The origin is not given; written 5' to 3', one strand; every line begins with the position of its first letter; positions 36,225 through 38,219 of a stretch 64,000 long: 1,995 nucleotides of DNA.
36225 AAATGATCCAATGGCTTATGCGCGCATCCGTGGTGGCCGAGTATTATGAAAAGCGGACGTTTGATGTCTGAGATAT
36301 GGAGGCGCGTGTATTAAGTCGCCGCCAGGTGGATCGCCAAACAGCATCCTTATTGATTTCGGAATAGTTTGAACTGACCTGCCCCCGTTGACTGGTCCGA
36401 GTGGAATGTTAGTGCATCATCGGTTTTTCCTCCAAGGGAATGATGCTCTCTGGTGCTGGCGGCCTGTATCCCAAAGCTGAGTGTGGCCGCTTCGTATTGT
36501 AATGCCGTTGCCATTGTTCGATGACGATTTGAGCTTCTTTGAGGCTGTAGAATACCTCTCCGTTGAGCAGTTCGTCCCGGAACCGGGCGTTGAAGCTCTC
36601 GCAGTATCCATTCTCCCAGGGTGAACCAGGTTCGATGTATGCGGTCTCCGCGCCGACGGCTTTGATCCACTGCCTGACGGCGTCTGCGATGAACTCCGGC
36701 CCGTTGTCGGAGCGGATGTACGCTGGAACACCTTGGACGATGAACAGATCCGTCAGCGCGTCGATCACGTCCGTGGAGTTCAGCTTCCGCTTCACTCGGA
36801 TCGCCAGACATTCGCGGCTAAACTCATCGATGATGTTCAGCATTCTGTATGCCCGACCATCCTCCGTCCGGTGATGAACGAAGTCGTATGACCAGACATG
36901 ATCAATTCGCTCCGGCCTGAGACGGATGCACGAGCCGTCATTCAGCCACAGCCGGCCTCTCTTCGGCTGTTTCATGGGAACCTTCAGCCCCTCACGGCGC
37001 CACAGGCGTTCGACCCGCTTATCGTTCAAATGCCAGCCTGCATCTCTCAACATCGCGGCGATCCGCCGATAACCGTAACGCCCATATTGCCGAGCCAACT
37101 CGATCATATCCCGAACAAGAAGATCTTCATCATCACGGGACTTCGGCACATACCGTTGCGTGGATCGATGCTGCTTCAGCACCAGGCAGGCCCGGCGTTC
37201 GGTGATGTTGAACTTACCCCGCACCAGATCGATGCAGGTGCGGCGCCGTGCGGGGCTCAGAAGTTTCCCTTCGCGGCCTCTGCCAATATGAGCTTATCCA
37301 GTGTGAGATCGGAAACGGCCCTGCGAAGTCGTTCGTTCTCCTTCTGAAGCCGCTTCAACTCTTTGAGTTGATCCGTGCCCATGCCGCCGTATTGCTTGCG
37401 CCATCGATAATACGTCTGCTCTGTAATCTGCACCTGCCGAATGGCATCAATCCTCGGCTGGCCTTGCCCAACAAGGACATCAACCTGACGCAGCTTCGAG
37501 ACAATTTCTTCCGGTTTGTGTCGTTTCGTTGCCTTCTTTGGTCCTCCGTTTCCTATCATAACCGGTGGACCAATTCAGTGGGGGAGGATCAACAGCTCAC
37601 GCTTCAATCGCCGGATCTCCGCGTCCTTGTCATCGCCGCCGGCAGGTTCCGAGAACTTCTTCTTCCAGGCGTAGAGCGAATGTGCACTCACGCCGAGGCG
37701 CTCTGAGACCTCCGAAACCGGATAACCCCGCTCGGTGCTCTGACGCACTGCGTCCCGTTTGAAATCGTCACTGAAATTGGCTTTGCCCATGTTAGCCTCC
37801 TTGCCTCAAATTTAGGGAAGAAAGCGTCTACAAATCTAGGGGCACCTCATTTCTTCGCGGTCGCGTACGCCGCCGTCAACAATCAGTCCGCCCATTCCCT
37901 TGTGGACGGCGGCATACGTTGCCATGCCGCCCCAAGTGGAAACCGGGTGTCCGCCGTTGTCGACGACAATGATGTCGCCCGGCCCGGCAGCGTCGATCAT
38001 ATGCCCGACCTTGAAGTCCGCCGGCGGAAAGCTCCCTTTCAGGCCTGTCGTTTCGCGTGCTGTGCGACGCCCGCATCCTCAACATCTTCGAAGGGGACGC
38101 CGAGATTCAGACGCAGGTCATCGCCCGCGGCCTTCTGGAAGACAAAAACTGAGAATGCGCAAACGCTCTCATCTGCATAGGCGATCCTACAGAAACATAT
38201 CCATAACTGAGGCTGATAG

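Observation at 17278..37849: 20.6-kb catabolic island enclosed by the two inverted termini of one broken IS3-family element, with a second IS nested at both inner edges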

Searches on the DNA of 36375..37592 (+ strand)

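Call 11: search_dna_similar(query=window:36375-37592:+, collection=plasmids, mode=distant, max_rows=25)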
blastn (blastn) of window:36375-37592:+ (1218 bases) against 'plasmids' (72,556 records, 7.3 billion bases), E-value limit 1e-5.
Records with a match: 297; places in all: 448; records where one place covers at least 80% of the query: 92.
Best place of each record, by identity: 80-90% 9; 60-80% 288.
By first word of the organism name: Pseudosulfitobacter 29; Phaeobacter 25; Sphingomonas 15; Cereibacter 14; Paracoccus 13; Sphingobium 12; Novosphingobium 10; Methylobacterium 9; Ralstonia 9; Rhizobium 8; and 67 more.
By predicted mobility (MOB-suite, as given by PLSDB): non-mobilizable 145; conjugative 97; mobilizable 55.
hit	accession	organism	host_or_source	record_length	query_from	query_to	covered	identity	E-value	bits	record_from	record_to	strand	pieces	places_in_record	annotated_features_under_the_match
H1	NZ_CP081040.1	Leisingera sp. M527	-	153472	1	1217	100%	74.9%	0e+0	797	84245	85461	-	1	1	IS3 family transposase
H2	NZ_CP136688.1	Sulfitobacter sp. LC.270.F.C4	Macrocystis pyrifera gametophyte,Whole ...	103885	1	1217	100%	74.6%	0e+0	789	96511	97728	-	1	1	IS3 family transposase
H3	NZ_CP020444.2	Paracoccus yeei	Homo sapiens,Urine suprapubic aspirate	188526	1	1218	100%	74.0%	0e+0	761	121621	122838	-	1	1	IS3 family transposase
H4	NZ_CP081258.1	Phaeobacter inhibens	-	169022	7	1218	100%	73.6%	0e+0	732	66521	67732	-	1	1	IS3 family transposase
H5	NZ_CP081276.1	Phaeobacter inhibens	-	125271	7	1218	100%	73.6%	0e+0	732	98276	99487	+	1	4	IS3 family transposase | reverse transcriptase domain-containing protein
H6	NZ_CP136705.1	Tritonibacter scottomollicae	Macrocystis pyrifera gametophyte,Whole ...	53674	5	1217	100%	73.5%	0e+0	718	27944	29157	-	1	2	IS3 family transposase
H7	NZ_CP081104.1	Ruegeria conchae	-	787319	1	1217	100%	72.8%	0e+0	685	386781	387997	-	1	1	IS3 family transposase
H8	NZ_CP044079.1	Paracoccus yeei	Homo sapiens,clinical isolate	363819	1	1218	100%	72.7%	0e+0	685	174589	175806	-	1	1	IS3 family transposase | PAS domain-containing protein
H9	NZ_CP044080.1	Paracoccus yeei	Homo sapiens,clinical isolate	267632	1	1218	100%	72.7%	0e+0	685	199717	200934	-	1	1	IS3 family transposase | DUF72 domain-containing protein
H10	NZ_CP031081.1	Paracoccus yeei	Homo sapiens,single cell,eye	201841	1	1217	100%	72.7%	0e+0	683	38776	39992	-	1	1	IS3 family transposase | hypothetical protein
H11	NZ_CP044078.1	Paracoccus yeei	Homo sapiens,clinical isolate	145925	1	1217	100%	72.7%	0e+0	683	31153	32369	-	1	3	IS3 family transposase | hypothetical protein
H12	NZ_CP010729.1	Phaeobacter inhibens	cell culture,clam larvae aquaculture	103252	1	1218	100%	72.4%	0e+0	674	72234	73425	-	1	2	none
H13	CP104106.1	Phaeobacter sp. G2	cell culture,Emiliania huxleyi RCC1216 ...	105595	1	1218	100%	72.4%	0e+0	674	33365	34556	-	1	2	none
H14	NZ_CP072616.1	Sulfitobacter sp. CB2047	-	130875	1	1217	100%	72.3%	0e+0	651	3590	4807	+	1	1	FAD-linked oxidase C-terminal domain-containing protein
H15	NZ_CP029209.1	Nitratireductor sp. OM-1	-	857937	30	1217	98%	73.7%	0e+0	698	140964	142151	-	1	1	none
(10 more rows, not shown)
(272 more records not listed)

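Call 51: get_annotated_region(hit=H1, flank=300)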
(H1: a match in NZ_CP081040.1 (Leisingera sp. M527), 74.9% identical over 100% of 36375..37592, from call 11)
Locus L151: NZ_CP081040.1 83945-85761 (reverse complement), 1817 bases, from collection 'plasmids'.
description: Leisingera sp. M527 plasmid unnamed3, complete sequence
organism: Leisingera sp. M527 (NCBI taxid 2867014)
taxonomy: Bacteria; Pseudomonadota; Alphaproteobacteria; Rhodobacterales; Roseobacteraceae; Leisingera; Leisingera sp. M527
host: -; source: -; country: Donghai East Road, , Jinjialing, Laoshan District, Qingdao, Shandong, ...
typing (MOB-suite, as given by PLSDB): non-mobilizable
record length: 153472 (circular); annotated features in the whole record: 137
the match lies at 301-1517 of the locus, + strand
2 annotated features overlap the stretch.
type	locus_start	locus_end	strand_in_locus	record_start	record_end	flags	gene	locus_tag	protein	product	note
CDS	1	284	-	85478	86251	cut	-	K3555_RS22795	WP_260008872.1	FAD-binding oxidoreductase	-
CDS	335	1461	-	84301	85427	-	-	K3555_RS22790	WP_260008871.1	IS3 family transposase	-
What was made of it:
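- On IS3 family (IS-B): 72-75% identical over its full length to annotated IS3-family transposase loci (calls 11, 51).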

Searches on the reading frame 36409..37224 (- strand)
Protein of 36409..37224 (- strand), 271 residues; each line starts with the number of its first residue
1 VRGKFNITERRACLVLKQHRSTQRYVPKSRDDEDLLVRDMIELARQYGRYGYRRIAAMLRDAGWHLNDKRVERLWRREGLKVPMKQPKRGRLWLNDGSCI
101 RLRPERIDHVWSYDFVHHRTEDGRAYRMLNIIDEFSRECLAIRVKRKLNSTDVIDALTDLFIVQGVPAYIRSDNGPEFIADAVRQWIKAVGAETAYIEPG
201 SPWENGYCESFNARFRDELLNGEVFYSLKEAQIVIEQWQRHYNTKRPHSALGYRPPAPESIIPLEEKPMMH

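Call 8: search_protein_families(library=pfam, proteins=[window:36409-37224:-])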
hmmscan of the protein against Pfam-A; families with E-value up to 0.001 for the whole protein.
window:36409-37224:- (271 aa): 5 families
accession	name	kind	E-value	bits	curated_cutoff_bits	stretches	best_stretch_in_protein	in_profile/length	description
PF13683.12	rve_3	-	8.5e-30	102.8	26.5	1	191-256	2-67/67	Integrase core domain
PF00665.32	rve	-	8.2e-20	71.4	32.6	1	108-202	5-102/102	Integrase core domain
PF13276.12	HTH_21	-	6.1e-14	52.4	28.1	1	32-87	3-59/60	HTH-like domain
PF13333.12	rve_2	-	0.00015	22.2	22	1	209-255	1-47/56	Integrase core domain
PF24764.1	rva_4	-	0.00077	19.7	26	0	131-180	29-78/194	Integrase core domain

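Call 47: find_encoding_contigs(protein=window:36409-37224:-, flank=3000, max_places=10)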
Protein window:36409-37224:- (271 aa): 19 contigs read that carry it; 10 places shown.
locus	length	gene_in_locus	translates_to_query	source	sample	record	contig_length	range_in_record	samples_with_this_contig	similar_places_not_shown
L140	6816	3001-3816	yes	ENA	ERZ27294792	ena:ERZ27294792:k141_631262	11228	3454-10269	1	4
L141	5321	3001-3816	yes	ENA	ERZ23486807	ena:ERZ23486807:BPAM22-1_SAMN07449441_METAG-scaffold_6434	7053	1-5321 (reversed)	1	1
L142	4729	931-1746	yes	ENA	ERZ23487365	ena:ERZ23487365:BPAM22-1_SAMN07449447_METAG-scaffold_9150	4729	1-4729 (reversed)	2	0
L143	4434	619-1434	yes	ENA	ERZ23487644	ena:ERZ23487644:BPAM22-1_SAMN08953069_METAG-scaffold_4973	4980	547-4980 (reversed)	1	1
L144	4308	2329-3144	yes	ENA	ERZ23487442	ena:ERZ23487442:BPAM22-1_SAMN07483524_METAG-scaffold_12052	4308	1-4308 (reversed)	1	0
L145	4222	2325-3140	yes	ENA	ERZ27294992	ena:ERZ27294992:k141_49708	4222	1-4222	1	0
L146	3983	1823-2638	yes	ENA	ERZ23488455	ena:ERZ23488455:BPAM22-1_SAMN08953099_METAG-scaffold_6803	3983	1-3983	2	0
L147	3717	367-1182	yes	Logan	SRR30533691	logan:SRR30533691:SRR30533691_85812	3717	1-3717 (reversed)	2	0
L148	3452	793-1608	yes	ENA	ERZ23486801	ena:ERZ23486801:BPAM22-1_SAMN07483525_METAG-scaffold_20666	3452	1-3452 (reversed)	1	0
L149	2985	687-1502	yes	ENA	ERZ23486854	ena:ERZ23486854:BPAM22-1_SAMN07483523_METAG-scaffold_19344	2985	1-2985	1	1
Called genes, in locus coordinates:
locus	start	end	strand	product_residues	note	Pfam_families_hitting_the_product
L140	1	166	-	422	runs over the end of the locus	PF06808:DctM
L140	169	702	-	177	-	PF04290:DctQ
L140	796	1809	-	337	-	PF03480:DctP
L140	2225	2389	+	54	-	PF03737:RraA-like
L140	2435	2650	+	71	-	PF01527:HTH_Tnp_1, PF13384:HTH_23 (weak)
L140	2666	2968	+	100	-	PF01527:HTH_Tnp_1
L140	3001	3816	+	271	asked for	PF13276:HTH_21, PF00665:rve, PF13683:rve_3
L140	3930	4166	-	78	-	-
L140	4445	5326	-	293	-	PF00561:Abhydrolase_1, PF12146:Hydrolase_4, PF12697:Abhydrolase_6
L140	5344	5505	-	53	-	-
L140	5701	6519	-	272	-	PF02900:LigB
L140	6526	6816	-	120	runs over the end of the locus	PF07746:LigA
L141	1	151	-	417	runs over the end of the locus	PF06808:DctM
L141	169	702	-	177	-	PF04290:DctQ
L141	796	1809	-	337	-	PF03480:DctP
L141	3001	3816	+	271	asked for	PF13276:HTH_21, PF00665:rve, PF13683:rve_3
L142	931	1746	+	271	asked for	PF13276:HTH_21, PF00665:rve, PF13683:rve_3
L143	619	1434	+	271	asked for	PF13276:HTH_21, PF00665:rve, PF13683:rve_3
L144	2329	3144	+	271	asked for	PF13276:HTH_21, PF00665:rve, PF13683:rve_3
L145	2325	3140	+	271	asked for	PF13276:HTH_21, PF00665:rve, PF13683:rve_3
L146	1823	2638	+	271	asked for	PF13276:HTH_21, PF00665:rve, PF13683:rve_3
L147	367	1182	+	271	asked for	PF13276:HTH_21, PF00665:rve, PF13683:rve_3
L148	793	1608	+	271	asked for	PF13276:HTH_21, PF00665:rve, PF13683:rve_3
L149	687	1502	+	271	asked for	PF13276:HTH_21, PF00665:rve, PF13683:rve_3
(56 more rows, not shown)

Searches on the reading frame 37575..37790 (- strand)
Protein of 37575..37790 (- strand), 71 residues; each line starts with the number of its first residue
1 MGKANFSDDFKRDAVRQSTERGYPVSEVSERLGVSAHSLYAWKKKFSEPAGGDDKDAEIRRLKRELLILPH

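Call 8: search_protein_families(library=pfam, proteins=[window:37575-37790:-])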
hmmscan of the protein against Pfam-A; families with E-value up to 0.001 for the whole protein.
window:37575-37790:- (71 aa): 4 families
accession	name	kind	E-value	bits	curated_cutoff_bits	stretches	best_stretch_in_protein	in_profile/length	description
PF01527.26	HTH_Tnp_1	-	1.9e-16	60.5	24.1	1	2-65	2-73/75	Transposase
PF13384.12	HTH_23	-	1e-06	28.8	24.6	1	14-48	10-43/50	Homeodomain-like domain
PF13542.12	HTH_Tnp_ISL3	-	5e-05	23.1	27.4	1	4-41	10-45/51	Helix-turn-helix domain of transposase family ISL3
PF13518.12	HTH_28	-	9.8e-05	22.8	25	1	10-48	1-38/52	Helix-turn-helix domain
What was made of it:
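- Checked: The right fragment 37593-37849 is the IRL plus the orfA N-terminus (HTH_Tnp_1, call 8).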

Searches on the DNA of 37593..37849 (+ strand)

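Call 13: search_dna_similar(query=window:37593-37849:+, collection=plasmids, mode=distant, max_rows=25)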
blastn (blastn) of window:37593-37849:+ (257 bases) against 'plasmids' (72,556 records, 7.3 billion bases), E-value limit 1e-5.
Records with a match: 160; places in all: 179; records where one place covers at least 80% of the query: 61.
Best place of each record, by identity: 80-90% 23; 60-80% 137.
By first word of the organism name: Pseudosulfitobacter 39; Rhizobium 26; Agrobacterium 20; Shinella 7; Sulfitobacter 7; Dinoroseobacter 6; Ensifer 5; Paracoccus 4; Novosphingobium 4; Acetobacter 4; and 29 more.
By predicted mobility (MOB-suite, as given by PLSDB): non-mobilizable 106; conjugative 45; mobilizable 9.
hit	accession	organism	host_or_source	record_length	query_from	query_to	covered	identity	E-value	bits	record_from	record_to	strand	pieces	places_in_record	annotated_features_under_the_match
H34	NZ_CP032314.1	Pannonibacter phragmitetus BB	cell culture,soil under ...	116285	1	251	98%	80.9%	5e-60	238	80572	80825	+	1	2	IS3 family transposase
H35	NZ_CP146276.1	Pelagibacterium nitratireducens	whole organism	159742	1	251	98%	79.9%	1e-54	220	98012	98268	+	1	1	IS3 family transposase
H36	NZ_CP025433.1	Paracoccus zhejiangensis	single cell,sludge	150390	1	251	98%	76.9%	1e-41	177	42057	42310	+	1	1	none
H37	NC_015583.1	Novosphingobium sp. PP1Y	-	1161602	1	257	100%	74.7%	3e-38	165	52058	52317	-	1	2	none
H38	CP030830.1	Neorhizobium sp. NCHU2750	Rosa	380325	10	251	94%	78.9%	3e-50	205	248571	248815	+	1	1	transposase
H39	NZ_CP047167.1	Ponticoccus alexandrii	surface sea water,shallow sea, symbosis ...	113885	1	251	98%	76.1%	1e-41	177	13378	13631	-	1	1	ISL3 family transposase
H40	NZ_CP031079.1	Paracoccus yeei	Homo sapiens,single cell,eye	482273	1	251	98%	76.0%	4e-42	178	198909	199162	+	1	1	none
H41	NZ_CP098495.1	Qipengyuania citrea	whole organism,South China Sea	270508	1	251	98%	75.8%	5e-41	174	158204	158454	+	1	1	IS3 family transposase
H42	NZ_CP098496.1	Qipengyuania citrea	whole organism,South China Sea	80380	1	251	98%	75.8%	5e-41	174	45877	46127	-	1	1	IS3 family transposase | mobF: MobF family relaxase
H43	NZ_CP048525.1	Agrobacterium tumefaciens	walnut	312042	10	251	94%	78.5%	2e-47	196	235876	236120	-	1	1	IS3 family transposase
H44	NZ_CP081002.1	Sphingobium sp. V4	cell culture,soil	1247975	1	257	100%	73.9%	1e-35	156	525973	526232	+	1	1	record has no annotation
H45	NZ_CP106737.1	Roseovarius pelagicus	cell culture,Arctic seawater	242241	1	257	100%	73.7%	9e-38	164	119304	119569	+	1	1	DNA-binding domain-containing protein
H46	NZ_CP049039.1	Pseudohalocynthiibacter aestuariivivens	pure culutre,Seawater recirculating ...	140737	1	257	100%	73.7%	9e-38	164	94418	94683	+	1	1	DNA-binding domain-containing protein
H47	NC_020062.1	Rhizobium tropici CIAT 899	Phaseolus vulgaris root nodule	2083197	10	251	94%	78.1%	7e-46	191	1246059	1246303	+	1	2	record has no annotation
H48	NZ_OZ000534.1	Shinella sp. WSC3-e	-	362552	10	251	94%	78.1%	7e-46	191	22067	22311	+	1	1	none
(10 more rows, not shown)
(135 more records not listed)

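Call 14: get_annotated_region(hit=H34, flank=2500)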
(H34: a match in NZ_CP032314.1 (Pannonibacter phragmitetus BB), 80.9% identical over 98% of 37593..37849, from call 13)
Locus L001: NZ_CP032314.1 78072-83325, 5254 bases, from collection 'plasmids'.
description: Pannonibacter phragmitetus BB plasmid p.BB_2, complete sequence
organism: Pannonibacter phragmitetus BB (NCBI taxid 1402210)
taxonomy: Bacteria; Pseudomonadota; Alphaproteobacteria; Hyphomicrobiales; Stappiaceae; Pannonibacter; Pannonibacter phragmitetus; Pannonibacter phragmitetus BB
host: -; source: cell culture,soil under chromium-containing slag heap; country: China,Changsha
typing (MOB-suite, as given by PLSDB): non-mobilizable; mating-pair formation MPF_T
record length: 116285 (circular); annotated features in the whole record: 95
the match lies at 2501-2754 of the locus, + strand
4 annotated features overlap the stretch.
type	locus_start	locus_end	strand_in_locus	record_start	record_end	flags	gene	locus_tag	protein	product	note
CDS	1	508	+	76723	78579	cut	-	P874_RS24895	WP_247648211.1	ATP-binding protein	-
CDS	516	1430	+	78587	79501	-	-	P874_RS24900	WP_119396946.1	phospholipase D family protein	-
CDS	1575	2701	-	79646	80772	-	-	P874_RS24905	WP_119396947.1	IS3 family transposase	-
CDS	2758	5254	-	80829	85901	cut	-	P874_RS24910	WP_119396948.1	N-6 DNA methylase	-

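Call 15: get_annotated_region(hit=H35, flank=2500)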
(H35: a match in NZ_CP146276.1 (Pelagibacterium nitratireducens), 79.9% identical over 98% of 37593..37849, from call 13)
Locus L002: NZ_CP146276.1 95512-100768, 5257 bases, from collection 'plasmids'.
description: Pelagibacterium nitratireducens strain ZH15 plasmid unnamed, complete sequence
organism: Pelagibacterium nitratireducens (NCBI taxid 1046114)
taxonomy: Bacteria; Pseudomonadota; Alphaproteobacteria; Hyphomicrobiales; Devosiaceae; Pelagibacterium; Pelagibacterium nitratireducens
host: -; source: whole organism; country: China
typing (MOB-suite, as given by PLSDB): non-mobilizable
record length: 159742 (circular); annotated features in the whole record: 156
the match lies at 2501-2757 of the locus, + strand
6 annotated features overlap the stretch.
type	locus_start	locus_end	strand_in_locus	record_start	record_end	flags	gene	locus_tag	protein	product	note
CDS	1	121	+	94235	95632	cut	-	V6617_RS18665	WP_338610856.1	hypothetical protein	-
CDS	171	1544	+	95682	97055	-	-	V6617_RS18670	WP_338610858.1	AAA family ATPase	-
CDS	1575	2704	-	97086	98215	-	-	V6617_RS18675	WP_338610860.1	IS3 family transposase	-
CDS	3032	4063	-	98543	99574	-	-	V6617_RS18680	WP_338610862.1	IS110 family transposase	-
CDS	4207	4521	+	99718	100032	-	-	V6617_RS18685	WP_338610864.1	hypothetical protein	-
CDS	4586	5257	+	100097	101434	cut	-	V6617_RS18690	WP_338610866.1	UvrD-helicase domain-containing protein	-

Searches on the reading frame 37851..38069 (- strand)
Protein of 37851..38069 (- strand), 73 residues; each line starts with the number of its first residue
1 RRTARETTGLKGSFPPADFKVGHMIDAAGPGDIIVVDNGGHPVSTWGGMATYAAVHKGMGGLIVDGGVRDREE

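Call 81: search_protein_families(library=pfam, proteins=[window:37851-38069:-], max_evalue=0.1)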
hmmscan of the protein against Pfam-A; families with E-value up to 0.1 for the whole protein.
seq(73 aa): 1 family
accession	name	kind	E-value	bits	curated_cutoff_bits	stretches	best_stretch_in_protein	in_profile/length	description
PF03737.21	RraA-like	-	1.2e-13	52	24.5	1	19-73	44-100/152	Aldolase/RraA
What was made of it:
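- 37850..38283 (-): RraA-like (class II aldolase family) pseudogene remnant. IS-A truncates it at profile position 100 of 152, and its N-terminal part is degenerate. Call 81.
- Checked: The right flank is a truncated RraA-like gene, matching Pfam positions 44-100 of 152 (call 81).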
